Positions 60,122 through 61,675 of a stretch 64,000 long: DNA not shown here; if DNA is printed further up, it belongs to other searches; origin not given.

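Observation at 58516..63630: Convergent operon of three tandem processive GT2 synthases with a CE4 deacetylase and a UPF0104 flippase-like protein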

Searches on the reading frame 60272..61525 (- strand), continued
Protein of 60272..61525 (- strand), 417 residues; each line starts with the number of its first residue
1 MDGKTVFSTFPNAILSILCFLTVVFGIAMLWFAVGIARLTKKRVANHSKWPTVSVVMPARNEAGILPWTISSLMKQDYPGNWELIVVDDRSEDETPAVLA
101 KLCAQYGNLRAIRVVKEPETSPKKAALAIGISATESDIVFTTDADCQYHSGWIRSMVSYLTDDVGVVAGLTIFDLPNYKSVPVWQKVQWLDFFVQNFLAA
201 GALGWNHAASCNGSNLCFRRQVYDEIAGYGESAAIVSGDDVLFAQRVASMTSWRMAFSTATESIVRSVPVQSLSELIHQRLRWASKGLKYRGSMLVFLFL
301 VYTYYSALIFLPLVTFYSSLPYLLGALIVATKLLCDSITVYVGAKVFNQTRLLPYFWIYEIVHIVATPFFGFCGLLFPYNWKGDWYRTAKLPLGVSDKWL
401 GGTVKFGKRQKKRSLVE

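Call 36: fold_search(model_id=the predicted structure, library=pdb)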
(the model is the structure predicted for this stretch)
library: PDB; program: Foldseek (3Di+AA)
matches with E <= 10: 1242; with E <= 0.001: 297
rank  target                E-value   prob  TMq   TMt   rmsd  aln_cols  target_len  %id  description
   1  9b8v_E                1.1e-13  1.00  0.55  0.30   8.0       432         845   17  AlphaFold2 informed cryo-EM model of the E. coli cellulose synthase BcsAG3B6 complex (released 2025-02-19)
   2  6yv7_B                7.2e-13  1.00  0.56  0.66   6.8       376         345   18  Mannosyltransferase PcManGT from Pyrobaculum calidifontis (released 2020-07-22)
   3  4hg6_A                1.3e-12  1.00  0.56  0.34   7.6       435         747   14  Structure of a cellulose synthase - cellulose translocation intermediate (released 2012-12-19)
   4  9fmz_A                1.5e-12  1.00  0.59  0.33   6.1       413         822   17  Cryo-EM structure of the c-di-GMP-bound synthase:pEtN transferase complex (BcsA-Bct-G3) from the E. coli cellulose sec (released 2024-10-16)
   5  4p00_A                2.3e-12  1.00  0.55  0.34   7.9       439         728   17  Bacterial Cellulose Synthase in complex with cyclic-di-GMP and UDP (released 2014-04-09)
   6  9fnn_A                2.7e-12  1.00  0.61  0.34   6.8       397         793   17  Cryo-EM structure of the c-di-GMP-saturated 'crown'less Bcs macrocomplex for cellulose secretion in E. coli (released 2024-10-16)
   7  9fp0_A                3.3e-12  1.00  0.57  0.33   6.2       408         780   19  Cryo-EM structure of the 'crown'less Bcs macrocomplex for E. coli cellulose secretion in non-saturating c-di-GMP (loca (released 2024-10-16)
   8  8smm_A                3.6e-12  1.00  0.54  0.46  12.2       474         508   14  Xenopus laevis hyaluronan synthase 1 (released 2024-05-01)
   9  6yv7_A                4.3e-12  1.00  0.54  0.64  10.3       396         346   19  Mannosyltransferase PcManGT from Pyrobaculum calidifontis (released 2020-07-22)
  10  5ej1_A                4.7e-12  1.00  0.48  0.31   8.4       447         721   16  Pre-translocation state of bacterial cellulose synthase (released 2016-03-30)
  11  9fmv_A                5.3e-12  1.00  0.56  0.32  10.4       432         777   17  Cryo-EM structure of the c-di-GMP-free synthase:pEtN transferase complex (BcsA-Bct-G3) from the E. coli cellulose secr (released 2024-10-16)
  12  8smp_A                6.9e-12  1.00  0.54  0.44  15.5       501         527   14  Xenopus laevis hyaluronan synthase 1, UDP-bound, gating loop inserted state (released 2024-05-01)
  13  8sne_A                8.0e-12  1.00  0.59  0.52   8.9       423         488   15  Chlorella virus Hyaluronan Synthase bound to GlcA extended GlcNAc primer and UDP (released 2024-05-01)
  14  9yq5_A                1.4e-11  1.00  0.65  0.56   5.2       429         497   14  Chlorella virus hyaluronan synthase bound to an inserted UDP-GlcA (released 2025-12-10)
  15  8smn_A                1.6e-11  1.00  0.54  0.44   9.6       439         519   15  Xenopus laevis hyaluronan synthase 1, nascent HA polymer bound state (released 2024-05-01)
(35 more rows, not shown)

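Call 45: search_protein_families(library=ncbifam, proteins=[L007:6937-8004:+, L007:9193-10152:+, L007:11381-12391:+, L010:1457-2473:+, L011:9157-10257:+, L007:4086-5792:+, L016:6393-7970:+, L029:4355-5221:+], max_evalue=0.001)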
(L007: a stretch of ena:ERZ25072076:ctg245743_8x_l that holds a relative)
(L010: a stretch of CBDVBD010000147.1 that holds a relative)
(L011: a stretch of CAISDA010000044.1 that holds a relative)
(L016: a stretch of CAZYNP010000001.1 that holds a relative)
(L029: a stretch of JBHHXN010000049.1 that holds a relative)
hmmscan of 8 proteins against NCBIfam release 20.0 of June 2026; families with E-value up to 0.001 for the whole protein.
L007:6937-8004:+ (355 aa): 35 families (the best 25 are shown)
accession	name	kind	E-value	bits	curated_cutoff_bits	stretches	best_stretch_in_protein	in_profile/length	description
TIGR04317.1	W_rSAM_matur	equivalog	5.1e-31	108.1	380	1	51-340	6-314/349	tungsten cofactor oxidoreductase radical SAM maturase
TIGR04311.1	rSAM_Geo_metal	subfamily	3.5e-27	95.5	400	1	48-242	2-196/423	radical SAM/SPASM family putative metalloenzyme maturase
TIGR04054.1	rSAM_NirJ1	equivalog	2.7e-19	69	650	1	42-230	29-207/387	putative heme d1 biosynthesis radical SAM protein NirJ1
TIGR03962.1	mycofact_rSAM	equivalog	1.3e-16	60.8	265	1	49-226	12-179/339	mycofactocin radical SAM maturase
TIGR04546.1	rSAM_ahbC_deAc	equivalog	3.6e-15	55.7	650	1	49-230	39-210/390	12,18-didecarboxysiroheme deacetylase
TIGR04347.1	pseudo_SAM_Halo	equivalog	5.4e-15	55.5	525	1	49-234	38-213/390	TIGR04347 family pseudo-SAM/SPASM protein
TIGR04321.1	spiroSPASM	subfamily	1.5e-14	53.6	250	1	56-218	238-403/510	spiro-SPASM protein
TIGR02109.1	PQQ_syn_pqqE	equivalog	2.9e-14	52.8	381.35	1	46-256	4-207/358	pyrroloquinoline quinone biosynthesis protein PqqE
TIGR04053.2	TIGR04053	equivalog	7.1e-13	48.5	395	1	47-229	6-182/366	TIGR04053 family radical SAM/SPASM domain-containing protein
NF033640.1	N_Twi_rSAM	subfamily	1.2e-12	47.6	170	1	271-342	3-72/398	twitch domain-containing radical SAM protein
TIGR02666.1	moaA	equivalog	1.6e-12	47.1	284.05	1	56-226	17-186/336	GTP 3',8-cyclase MoaA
TIGR04466.1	rSAM_BlsE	equivalog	1.8e-12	47.4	400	1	57-230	11-172/327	cytosylglucuronate decarboxylase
TIGR04545.1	rSAM_ahbD_hemeb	equivalog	2.7e-12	46.8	500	1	54-226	5-168/339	heme b synthase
NF045574.1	sacti_mat_StsB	exception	5.5e-12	45.3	625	1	56-232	103-268/466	StsB family radical SAM/SPASM domain sactipeptide maturase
TIGR04055.1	rSAM_NirJ2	equivalog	1.2e-11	44.8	500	1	55-225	6-166/326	putative heme d1 biosynthesis radical SAM protein NirJ2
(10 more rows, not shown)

L007:9193-10152:+ (319 aa): 34 families (the best 25 are shown)
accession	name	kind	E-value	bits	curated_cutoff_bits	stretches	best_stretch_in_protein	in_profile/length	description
TIGR03961.1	rSAM_PTO1314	hypoth_equivalog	9.9e-18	64.5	306.05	1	23-133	17-126/332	PTO1314 family radical SAM protein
TIGR04051.1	rSAM_NirJ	equivalog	3.3e-11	42.8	515.45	1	33-135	6-112/354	heme d1 biosynthesis radical SAM protein NirJ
TIGR02109.1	PQQ_syn_pqqE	equivalog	4.5e-11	42.3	381.35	1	28-135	6-117/358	pyrroloquinoline quinone biosynthesis protein PqqE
NF038283.1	viperin_w_prok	equivalog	5.8e-11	42.1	180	1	33-135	6-118/281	viperin family antiviral radical SAM protein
TIGR04545.1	rSAM_ahbD_hemeb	equivalog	5.9e-10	39.1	500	1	32-133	3-108/339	heme b synthase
TIGR02668.1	moaA_archaeal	equivalog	1e-09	37.8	325.25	1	34-121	15-105/303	GTP 3',8-cyclase MoaA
TIGR04053.2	TIGR04053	equivalog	2.1e-09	37.1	395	1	27-136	6-122/366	TIGR04053 family radical SAM/SPASM domain-containing protein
TIGR03470.1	HpnH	equivalog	2.1e-09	36.8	225.05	1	4-123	3-122/318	adenosyl-hopene transferase HpnH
TIGR02666.1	moaA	equivalog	1.1e-08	34.5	284.05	1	35-132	16-123/336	GTP 3',8-cyclase MoaA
TIGR04055.1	rSAM_NirJ2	equivalog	1.5e-08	34.6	500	1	32-108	3-81/326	putative heme d1 biosynthesis radical SAM protein NirJ2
TIGR04546.1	rSAM_ahbC_deAc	equivalog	1.9e-08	33.6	650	1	32-134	42-148/390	12,18-didecarboxysiroheme deacetylase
TIGR04054.1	rSAM_NirJ1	equivalog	4.1e-08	32.2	650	1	31-133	38-144/387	putative heme d1 biosynthesis radical SAM protein NirJ1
NF045574.1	sacti_mat_StsB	exception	4.4e-08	32.4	625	1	31-134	98-204/466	StsB family radical SAM/SPASM domain sactipeptide maturase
NF001199.0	PRK00164.2-1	equivalog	5.7e-08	32.3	231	1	34-121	17-107/308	GTP 3',8-cyclase MoaA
TIGR04250.1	SCM_rSAM_ScmE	equivalog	9.2e-08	31.4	400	1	34-94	8-71/358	SynChlorMet cassette radical SAM/SPASM protein ScmE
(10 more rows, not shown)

L007:11381-12391:+ (336 aa): 45 families (the best 25 are shown)
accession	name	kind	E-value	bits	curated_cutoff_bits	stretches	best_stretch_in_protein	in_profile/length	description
NF045574.1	sacti_mat_StsB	exception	6.5e-24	84.6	625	1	7-168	96-258/466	StsB family radical SAM/SPASM domain sactipeptide maturase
TIGR03961.1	rSAM_PTO1314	hypoth_equivalog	1.9e-20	73.4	306.05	1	5-295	22-308/332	PTO1314 family radical SAM protein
NF049973.1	radical_Rv1681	equivalog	3.5e-19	68.9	380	1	7-168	73-236/326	Rv1681 family radical SAM protein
TIGR04251.1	SCM_rSAM_ScmF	equivalog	1.9e-18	67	400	1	8-167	6-170/353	SynChlorMet cassette radical SAM/SPASM protein ScmF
TIGR02666.1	moaA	equivalog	5.6e-18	65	284.05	1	12-172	16-186/336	GTP 3',8-cyclase MoaA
TIGR02109.1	PQQ_syn_pqqE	equivalog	8.6e-17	61.1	381.35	1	4-168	5-171/358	pyrroloquinoline quinone biosynthesis protein PqqE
NF038283.1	viperin_w_prok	equivalog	1.4e-16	60.5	180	1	8-119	4-122/281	viperin family antiviral radical SAM protein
NF001199.0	PRK00164.2-1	equivalog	4.3e-15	55.6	231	1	11-174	17-183/308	GTP 3',8-cyclase MoaA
TIGR02668.1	moaA_archaeal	equivalog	4.5e-15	55.4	325.25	1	9-172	13-180/303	GTP 3',8-cyclase MoaA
NF050035.1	rSAM_WgK_link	exception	8.5e-14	51.3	650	1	5-168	8-173/367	radical SAM/SPASM peptide maturase WgkB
TIGR04053.2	TIGR04053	equivalog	9.1e-14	51.5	395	1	5-168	7-175/366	TIGR04053 family radical SAM/SPASM domain-containing protein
TIGR04466.1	rSAM_BlsE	equivalog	9.9e-14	51.5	400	1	14-168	11-164/327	cytosylglucuronate decarboxylase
TIGR04545.1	rSAM_ahbD_hemeb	equivalog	2.9e-13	50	500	1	8-168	2-164/339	heme b synthase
TIGR04347.1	pseudo_SAM_Halo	equivalog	3.7e-13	49.5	525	1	10-170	42-203/390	TIGR04347 family pseudo-SAM/SPASM protein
TIGR04546.1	rSAM_ahbC_deAc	equivalog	5e-12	45.3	650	1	10-184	43-218/390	12,18-didecarboxysiroheme deacetylase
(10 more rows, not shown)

L010:1457-2473:+ (338 aa): 43 families (the best 25 are shown)
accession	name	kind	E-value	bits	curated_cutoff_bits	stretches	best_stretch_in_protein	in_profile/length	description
TIGR04317.1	W_rSAM_matur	equivalog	1.3e-35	123.1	380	1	40-322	7-314/349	tungsten cofactor oxidoreductase radical SAM maturase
TIGR04311.1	rSAM_Geo_metal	subfamily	4e-29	101.9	400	2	40-217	6-184/423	radical SAM/SPASM family putative metalloenzyme maturase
TIGR03962.1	mycofact_rSAM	equivalog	3.5e-18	65.9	265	1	34-213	9-179/339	mycofactocin radical SAM maturase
NF050035.1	rSAM_WgK_link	exception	2.7e-16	59.5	650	1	35-173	7-144/367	radical SAM/SPASM peptide maturase WgkB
TIGR04055.1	rSAM_NirJ2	equivalog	7.9e-15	55.2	500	1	43-170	6-131/326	putative heme d1 biosynthesis radical SAM protein NirJ2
TIGR04321.1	spiroSPASM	subfamily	2.3e-14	53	250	2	39-218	233-416/510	spiro-SPASM protein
NF045574.1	sacti_mat_StsB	exception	9.7e-14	51.1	625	1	42-175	101-231/466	StsB family radical SAM/SPASM domain sactipeptide maturase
NF033640.1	N_Twi_rSAM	subfamily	1e-13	51.2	170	2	257-323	5-71/398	twitch domain-containing radical SAM protein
TIGR04545.1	rSAM_ahbD_hemeb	equivalog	2.2e-13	50.4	500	1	42-179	5-141/339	heme b synthase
TIGR04133.1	rSAM_w_lipo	hypoth_equivalog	1.7e-12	47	425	2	41-157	28-144/350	TIGR04133 family radical SAM/SPASM protein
TIGR02666.1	moaA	equivalog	2e-12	46.7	284.05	1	44-177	17-155/336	GTP 3',8-cyclase MoaA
NF045646.2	rSAM_Se_TrsS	equivalog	2.8e-12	45.9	490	1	38-172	87-222/441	radical SAM (seleno)protein TrsS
TIGR04054.1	rSAM_NirJ1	equivalog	3.1e-12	45.8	650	1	38-174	37-171/387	putative heme d1 biosynthesis radical SAM protein NirJ1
TIGR04051.1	rSAM_NirJ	equivalog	9e-12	44.6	515.45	1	44-181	9-144/354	heme d1 biosynthesis radical SAM protein NirJ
TIGR02109.1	PQQ_syn_pqqE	equivalog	1.1e-11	44.3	381.35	1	34-242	4-206/358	pyrroloquinoline quinone biosynthesis protein PqqE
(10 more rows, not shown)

L011:9157-10257:+ (366 aa): 29 families (the best 25 are shown)
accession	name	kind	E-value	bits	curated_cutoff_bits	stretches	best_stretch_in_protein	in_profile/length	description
TIGR03961.1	rSAM_PTO1314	hypoth_equivalog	4e-15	55.9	306.05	1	51-159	20-126/332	PTO1314 family radical SAM protein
TIGR04051.1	rSAM_NirJ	equivalog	1.6e-10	40.5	515.45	1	63-167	11-118/354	heme d1 biosynthesis radical SAM protein NirJ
TIGR03962.1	mycofact_rSAM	equivalog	3.2e-10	39.7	265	1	46-163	4-121/339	mycofactocin radical SAM maturase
NF038283.1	viperin_w_prok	equivalog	1.6e-09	37.3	180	1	58-159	6-116/281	viperin family antiviral radical SAM protein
TIGR04054.1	rSAM_NirJ1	equivalog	8.4e-09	34.5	650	1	31-158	12-143/387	putative heme d1 biosynthesis radical SAM protein NirJ1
TIGR04303.1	GeoRSP_rSAM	equivalog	2.2e-08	34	400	1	53-123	4-74/325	GeoRSP system radical SAM/SPASM protein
TIGR04053.2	TIGR04053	equivalog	9.5e-08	31.7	395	1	53-160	7-120/366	TIGR04053 family radical SAM/SPASM domain-containing protein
TIGR04545.1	rSAM_ahbD_hemeb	equivalog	9.8e-08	31.8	500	1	58-161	4-110/339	heme b synthase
TIGR04055.1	rSAM_NirJ2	equivalog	1.1e-07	31.7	500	1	58-136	4-84/326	putative heme d1 biosynthesis radical SAM protein NirJ2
TIGR02109.1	PQQ_syn_pqqE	equivalog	3e-07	29.7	381.35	1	58-158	11-114/358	pyrroloquinoline quinone biosynthesis protein PqqE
NF045574.1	sacti_mat_StsB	exception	1.3e-06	27.6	625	1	56-161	98-205/466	StsB family radical SAM/SPASM domain sactipeptide maturase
TIGR04304.1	GeoRSP_SPASM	equivalog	2.7e-06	26.7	300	1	94-315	30-262/293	GeoRSP system SPASM domain protein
TIGR04317.1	W_rSAM_matur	equivalog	5.1e-06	25.8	380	1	62-160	12-113/349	tungsten cofactor oxidoreductase radical SAM maturase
TIGR03913.1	rad_SAM_trio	equivalog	7e-06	24.7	591.75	1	52-140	17-107/477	GDL motif peptide-associated radical SAM/SPASM maturase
TIGR02668.1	moaA_archaeal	equivalog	9e-06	24.9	325.25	1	59-132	15-92/303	GTP 3',8-cyclase MoaA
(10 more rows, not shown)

L007:4086-5792:+ (568 aa): 0 families

L016:6393-7970:+ (525 aa): 0 families

L029:4355-5221:+ (288 aa): 52 families (the best 25 are shown)
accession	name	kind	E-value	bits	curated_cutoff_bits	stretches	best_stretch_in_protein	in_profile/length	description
TIGR01983.1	UbiG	equivalog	3e-19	69.3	102.95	1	52-158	46-156/228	bifunctional 2-polyprenyl-6-hydroxyphenol methylase/3-demethylubiquinol 3-O-methyltransferase UbiG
NF045667.1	MTase_DVU1556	equivalog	9.9e-19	67.6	155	1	43-154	10-120/213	DVU_1556 family methyltransferase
TIGR02072.1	BioC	equivalog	2.2e-15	57.1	184.95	1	32-156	8-135/244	malonyl-ACP O-methyltransferase BioC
NF043040.1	corrin_prot_MT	hypoth_equivalog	1.2e-14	54.3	180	1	43-153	30-147/216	corrinoid protein-associated methyltransferase CpaM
TIGR04345.1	ovoA_Cterm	equivalog_domain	4.1e-13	49.4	170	2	108-160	124-176/242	putative 4-mercaptohistidine N1-methyltransferase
NF041536.1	ArsM_DUF2284_UU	exception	4.7e-11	41.7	575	1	57-153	78-180/459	arsenite methyltransferase/DUF2284 domain selenoprotein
NF045823.1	PthPhpthDimycoMt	equivalog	8e-11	41.6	300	1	54-152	65-165/256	phthiotriol/phenolphthiotriol dimycocerosates methyltransferase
NF047649.1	MTase_UXPK_star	exception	8.7e-11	41.4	460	1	57-153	79-181/283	methyltransferase/UXPK-star double selenoprotein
NF041537.1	ArsM_AhpD_UU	exception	8.8e-11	41.2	510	1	56-153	77-180/345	arsenite methyltransferase/AhpD domain selenoprotein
TIGR01934.1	MenG_MenH_UbiE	subfamily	1.6e-10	40.7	158.35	1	48-153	32-141/223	ubiquinone/menaquinone biosynthesis methyltransferase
TIGR02021.1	BchM-ChlM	equivalog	3.3e-10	39.8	158.9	1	43-135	40-135/218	magnesium protoporphyrin IX methyltransferase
NF045825.1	FAmtase_mtf2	equivalog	6.2e-10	38.7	400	1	54-152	57-157/248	fatty-acid O-methyltransferase Mtf2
NF007610.0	PRK10258.1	equivalog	7.5e-10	38.6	342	1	32-155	19-140/251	malonyl-ACP O-methyltransferase BioC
NF004851.0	PRK06202.1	equivalog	1.2e-09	38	243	1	55-135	60-146/237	hypothetical protein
NF008823.0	PRK11873.1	subfamily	1.8e-09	37.5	263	1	57-154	79-182/272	arsenite methyltransferase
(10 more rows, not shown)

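Call 46: search_protein_families(library=pfam, proteins=[L007:6937-8004:+, L007:9193-10152:+, L007:11381-12391:+, L010:1457-2473:+, L011:9157-10257:+, L007:4086-5792:+, L016:6393-7970:+, L029:4355-5221:+], max_evalue=0.001)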
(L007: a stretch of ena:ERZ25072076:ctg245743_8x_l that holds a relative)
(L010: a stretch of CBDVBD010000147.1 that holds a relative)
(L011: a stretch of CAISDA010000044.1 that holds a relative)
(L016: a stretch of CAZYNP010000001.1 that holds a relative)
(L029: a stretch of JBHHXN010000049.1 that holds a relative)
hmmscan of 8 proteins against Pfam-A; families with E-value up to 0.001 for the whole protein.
L007:6937-8004:+ (355 aa): 2 families
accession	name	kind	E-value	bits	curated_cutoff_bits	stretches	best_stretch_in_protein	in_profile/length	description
PF04055.27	Radical_SAM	-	4.1e-16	60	29.5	1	54-214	2-160/166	Radical SAM superfamily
PF13186.11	SPASM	-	5.5e-14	52.6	21.5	1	273-339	1-66/67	Iron-sulfur cluster-binding domain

L007:9193-10152:+ (319 aa): 1 family
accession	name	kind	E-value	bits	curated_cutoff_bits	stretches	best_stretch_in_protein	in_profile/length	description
PF04055.27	Radical_SAM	-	3.4e-14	53.8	29.5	1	33-137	1-115/166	Radical SAM superfamily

L007:11381-12391:+ (336 aa): 1 family
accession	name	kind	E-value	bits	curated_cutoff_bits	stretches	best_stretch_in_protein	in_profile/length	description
PF04055.27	Radical_SAM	-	1.2e-19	71.5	29.5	1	11-165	2-165/166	Radical SAM superfamily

L010:1457-2473:+ (338 aa): 2 families
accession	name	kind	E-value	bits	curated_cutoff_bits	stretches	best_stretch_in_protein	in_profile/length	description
PF13186.11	SPASM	-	1.3e-18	67.5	21.5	1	257-322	1-67/67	Iron-sulfur cluster-binding domain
PF04055.27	Radical_SAM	-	1.8e-12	48.2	29.5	1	41-176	1-140/166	Radical SAM superfamily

L011:9157-10257:+ (366 aa): 1 family
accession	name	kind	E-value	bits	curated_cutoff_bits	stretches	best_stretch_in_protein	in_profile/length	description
PF04055.27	Radical_SAM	-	9.3e-09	36.1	29.5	1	63-161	6-113/166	Radical SAM superfamily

L007:4086-5792:+ (568 aa): 1 family
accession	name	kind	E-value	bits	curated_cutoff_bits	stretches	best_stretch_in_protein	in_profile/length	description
PF14052.12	Caps_assemb_Wzi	-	5.1e-22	78.9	30.1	1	169-473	41-333/392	Capsule assembly protein Wzi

L016:6393-7970:+ (525 aa): 1 family
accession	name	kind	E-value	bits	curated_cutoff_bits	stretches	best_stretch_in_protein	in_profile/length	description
PF14052.12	Caps_assemb_Wzi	-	4.6e-15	56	30.1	1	208-511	72-388/392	Capsule assembly protein Wzi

L029:4355-5221:+ (288 aa): 12 families
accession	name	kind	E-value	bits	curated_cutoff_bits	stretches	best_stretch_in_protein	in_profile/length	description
PF08241.18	Methyltransf_11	-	5.5e-23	81.9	21.2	1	60-153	1-95/95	Methyltransferase domain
PF13649.12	Methyltransf_25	-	2e-20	73.7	27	1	59-149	1-97/97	Methyltransferase domain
PF13489.12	Methyltransf_23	-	6.7e-20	71.9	27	1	38-159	3-123/164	Methyltransferase domain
PF13847.12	Methyltransf_31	-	3.5e-19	69.4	27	1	57-161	5-119/145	Methyltransferase domain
PF08242.18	Methyltransf_12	-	4.8e-15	56.5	30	1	60-151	1-98/98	Methyltransferase domain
PF01209.24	Ubie_methyltran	-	3.1e-07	30.4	20.1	1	51-152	43-150/233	ubiE/COQ5 methyltransferase family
PF05175.20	MTS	-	3.3e-06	27.3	23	1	35-124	10-104/170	Methyltransferase small domain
PF08003.17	Methyltransf_9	-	6.6e-06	25.8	23.8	1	48-155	108-219/315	Protein of unknown function (DUF1698)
PF03848.20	TehB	-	3.9e-05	23.6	20.4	1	44-105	19-81/193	Tellurite resistance protein TehB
PF20922.3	Anamorsin_N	-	9.3e-05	22.6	27.1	1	103-156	33-90/163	Anamorsin, N-terminal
PF01739.24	CheR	-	0.00026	20.9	27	0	116-153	134-173/195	CheR methyltransferase, SAM binding domain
PF00398.26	RrnaAD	-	0.00055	19.6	24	0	43-212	18-141/263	Ribosomal RNA adenine dimethylase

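Call 68: find_encoding_contigs(protein=P0110, flank=9000, max_places=1)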
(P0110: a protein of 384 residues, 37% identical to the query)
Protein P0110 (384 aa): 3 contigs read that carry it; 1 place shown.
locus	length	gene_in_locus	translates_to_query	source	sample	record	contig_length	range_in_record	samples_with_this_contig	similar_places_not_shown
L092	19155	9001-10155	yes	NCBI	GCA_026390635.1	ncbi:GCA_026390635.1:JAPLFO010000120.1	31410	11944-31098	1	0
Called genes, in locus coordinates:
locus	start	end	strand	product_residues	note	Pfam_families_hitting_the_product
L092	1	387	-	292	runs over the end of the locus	PF16881:LIAS_N, PF04055:Radical_SAM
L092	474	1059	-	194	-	PF00198:2-oxoacid_dh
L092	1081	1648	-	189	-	PF00364:Biotin_lipoyl, PF02817:E3_binding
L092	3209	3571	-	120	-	PF00676:E1_dh (weak)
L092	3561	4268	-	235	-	PF21948:LplA-B_cat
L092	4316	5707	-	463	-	PF00890:FAD_binding_2 (weak), PF01134:GIDA (weak), PF01266:DAO (faint), PF07992:Pyr_redox_2, PF12831:FAD_oxidored, PF13738:Pyr_redox_3, PF00070:Pyr_redox, PF02852:Pyr_redox_dim, +3 more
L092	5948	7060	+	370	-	PF13506:Glyco_transf_21, PF00535:Glycos_transf_2, PF10111:Glyco_tranf_2_2, PF13641:Glyco_tranf_2_3, PF13632:Glyco_trans_2_3 (weak)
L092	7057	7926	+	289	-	PF01209:Ubie_methyltran, PF13489:Methyltransf_23, PF05175:MTS (weak), PF07021:MetW (faint), PF13649:Methyltransf_25, PF13847:Methyltransf_31, PF08241:Methyltransf_11, PF08242:Methyltransf_12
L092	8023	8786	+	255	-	PF03706:LPG_synthase_TM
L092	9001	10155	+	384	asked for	PF13506:Glyco_transf_21, PF00535:Glycos_transf_2, PF10111:Glyco_tranf_2_2 (weak), PF13641:Glyco_tranf_2_3, PF13632:Glyco_trans_2_3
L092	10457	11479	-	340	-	PF03687:UPF0164 (weak), PF19572:PorV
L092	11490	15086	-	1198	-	-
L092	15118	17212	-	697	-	PF25183:OMP_b-brl_4 (weak), PF00593:TonB_dep_Rec_b-barrel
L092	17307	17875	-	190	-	PF13620:CarboxypepD_reg, PF13715:CarbopepD_reg_2, PF07715:Plug (weak)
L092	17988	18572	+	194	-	-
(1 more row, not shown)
